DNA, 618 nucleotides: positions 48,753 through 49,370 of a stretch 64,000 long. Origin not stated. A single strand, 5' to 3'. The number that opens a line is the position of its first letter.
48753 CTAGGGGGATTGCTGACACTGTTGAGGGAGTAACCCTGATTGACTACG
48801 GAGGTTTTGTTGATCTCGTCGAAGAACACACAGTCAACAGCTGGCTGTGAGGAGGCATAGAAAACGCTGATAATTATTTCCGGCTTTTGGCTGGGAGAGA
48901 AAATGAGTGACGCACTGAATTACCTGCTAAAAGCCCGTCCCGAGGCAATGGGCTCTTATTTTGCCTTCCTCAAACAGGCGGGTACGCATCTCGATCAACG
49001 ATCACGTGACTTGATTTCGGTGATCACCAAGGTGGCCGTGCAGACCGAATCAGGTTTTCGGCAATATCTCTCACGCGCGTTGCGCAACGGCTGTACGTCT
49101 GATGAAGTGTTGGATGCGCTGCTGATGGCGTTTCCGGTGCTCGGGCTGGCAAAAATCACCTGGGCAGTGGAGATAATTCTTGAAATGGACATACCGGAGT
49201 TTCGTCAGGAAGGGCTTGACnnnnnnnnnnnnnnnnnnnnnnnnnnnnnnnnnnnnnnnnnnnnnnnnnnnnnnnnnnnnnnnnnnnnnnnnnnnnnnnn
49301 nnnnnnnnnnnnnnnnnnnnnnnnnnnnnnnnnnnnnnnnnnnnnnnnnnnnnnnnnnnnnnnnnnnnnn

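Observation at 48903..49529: AhpD-like / Rieske [2Fe-2S] fusion protein inside the dsr cluster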

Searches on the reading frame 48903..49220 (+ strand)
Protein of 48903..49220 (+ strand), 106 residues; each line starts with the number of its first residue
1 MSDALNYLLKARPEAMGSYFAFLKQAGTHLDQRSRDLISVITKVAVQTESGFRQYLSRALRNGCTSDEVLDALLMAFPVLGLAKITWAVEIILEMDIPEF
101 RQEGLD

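Call 52: search_solved_structures(query=window:48903-49220:+, max_evalue=1, show_alignments=5)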
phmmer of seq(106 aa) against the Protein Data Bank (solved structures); distinct sequences matched with E-value up to 1: 8.
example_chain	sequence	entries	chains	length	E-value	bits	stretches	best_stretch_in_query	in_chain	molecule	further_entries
2q0t_A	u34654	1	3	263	3.3e-05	27.4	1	8-96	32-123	Putative gamma-carboxymuconolactone decarboxylase subunit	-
3bey_A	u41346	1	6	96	0.0042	20.6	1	8-78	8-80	Conserved protein O27018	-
2af7_A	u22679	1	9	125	0.012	19.1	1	29-82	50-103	gamma-carboxymuconolactone decarboxylase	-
7y4r_A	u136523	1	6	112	0.024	18.2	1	4-81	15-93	CMD domain-containing protein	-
1vke_A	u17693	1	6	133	0.043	17.4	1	29-82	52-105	carboxymuconolactone decarboxylase family protein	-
1p8c_A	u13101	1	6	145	0.052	17.1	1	29-82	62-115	conserved hypothetical protein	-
5dik_A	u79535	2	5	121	0.056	17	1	9-92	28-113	Alkyl hydroperoxide reductase AhpD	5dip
4g9q_A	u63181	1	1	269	0.1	16.1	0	30-74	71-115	4-carboxymuconolactone decarboxylase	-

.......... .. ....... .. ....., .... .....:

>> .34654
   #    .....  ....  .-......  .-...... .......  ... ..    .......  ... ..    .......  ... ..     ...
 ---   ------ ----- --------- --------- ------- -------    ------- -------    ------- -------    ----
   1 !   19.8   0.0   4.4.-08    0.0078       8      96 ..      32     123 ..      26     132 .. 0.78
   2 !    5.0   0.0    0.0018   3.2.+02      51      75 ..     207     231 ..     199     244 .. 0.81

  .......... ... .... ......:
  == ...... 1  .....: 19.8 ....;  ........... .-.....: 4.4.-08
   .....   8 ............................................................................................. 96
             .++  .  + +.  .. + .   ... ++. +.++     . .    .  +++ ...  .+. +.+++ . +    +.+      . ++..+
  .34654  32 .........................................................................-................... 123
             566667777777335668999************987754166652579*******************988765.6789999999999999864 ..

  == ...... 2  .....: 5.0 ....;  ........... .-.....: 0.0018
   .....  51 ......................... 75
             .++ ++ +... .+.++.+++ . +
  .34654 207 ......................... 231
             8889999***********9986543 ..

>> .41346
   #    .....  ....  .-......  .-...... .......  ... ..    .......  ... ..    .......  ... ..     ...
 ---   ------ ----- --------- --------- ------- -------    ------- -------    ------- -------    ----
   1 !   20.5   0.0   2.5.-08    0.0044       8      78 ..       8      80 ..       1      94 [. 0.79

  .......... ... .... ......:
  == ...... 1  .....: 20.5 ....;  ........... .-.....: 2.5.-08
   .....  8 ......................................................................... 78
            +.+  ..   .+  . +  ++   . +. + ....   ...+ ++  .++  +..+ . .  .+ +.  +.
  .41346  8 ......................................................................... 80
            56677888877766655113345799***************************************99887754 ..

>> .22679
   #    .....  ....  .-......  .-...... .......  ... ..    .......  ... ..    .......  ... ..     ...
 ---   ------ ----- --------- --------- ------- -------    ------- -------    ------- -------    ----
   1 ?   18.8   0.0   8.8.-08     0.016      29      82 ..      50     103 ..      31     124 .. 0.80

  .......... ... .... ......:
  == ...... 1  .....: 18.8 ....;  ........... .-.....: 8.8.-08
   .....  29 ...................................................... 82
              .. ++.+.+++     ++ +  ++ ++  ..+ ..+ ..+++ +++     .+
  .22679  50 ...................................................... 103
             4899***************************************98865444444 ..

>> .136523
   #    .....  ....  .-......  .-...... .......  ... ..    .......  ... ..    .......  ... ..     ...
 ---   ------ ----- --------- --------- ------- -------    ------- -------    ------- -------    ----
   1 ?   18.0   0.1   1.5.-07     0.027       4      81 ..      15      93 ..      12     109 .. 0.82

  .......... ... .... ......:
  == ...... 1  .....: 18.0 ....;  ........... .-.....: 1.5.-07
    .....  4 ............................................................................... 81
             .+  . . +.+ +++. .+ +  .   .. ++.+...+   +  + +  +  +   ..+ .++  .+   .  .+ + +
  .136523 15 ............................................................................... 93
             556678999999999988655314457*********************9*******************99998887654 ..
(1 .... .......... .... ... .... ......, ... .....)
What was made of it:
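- Closest known: AhpD / carboxymuconolactone decarboxylase. Different: The catalytic Cys-x-x-Cys-x-x-x-His is replaced by Thr-x-x-Gly-x-x-Gln-Tyr (call 52).
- There is no C-x-x-C. The AhpD Cys/Cys/His positions are T48/G51/Y55 (call 52).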
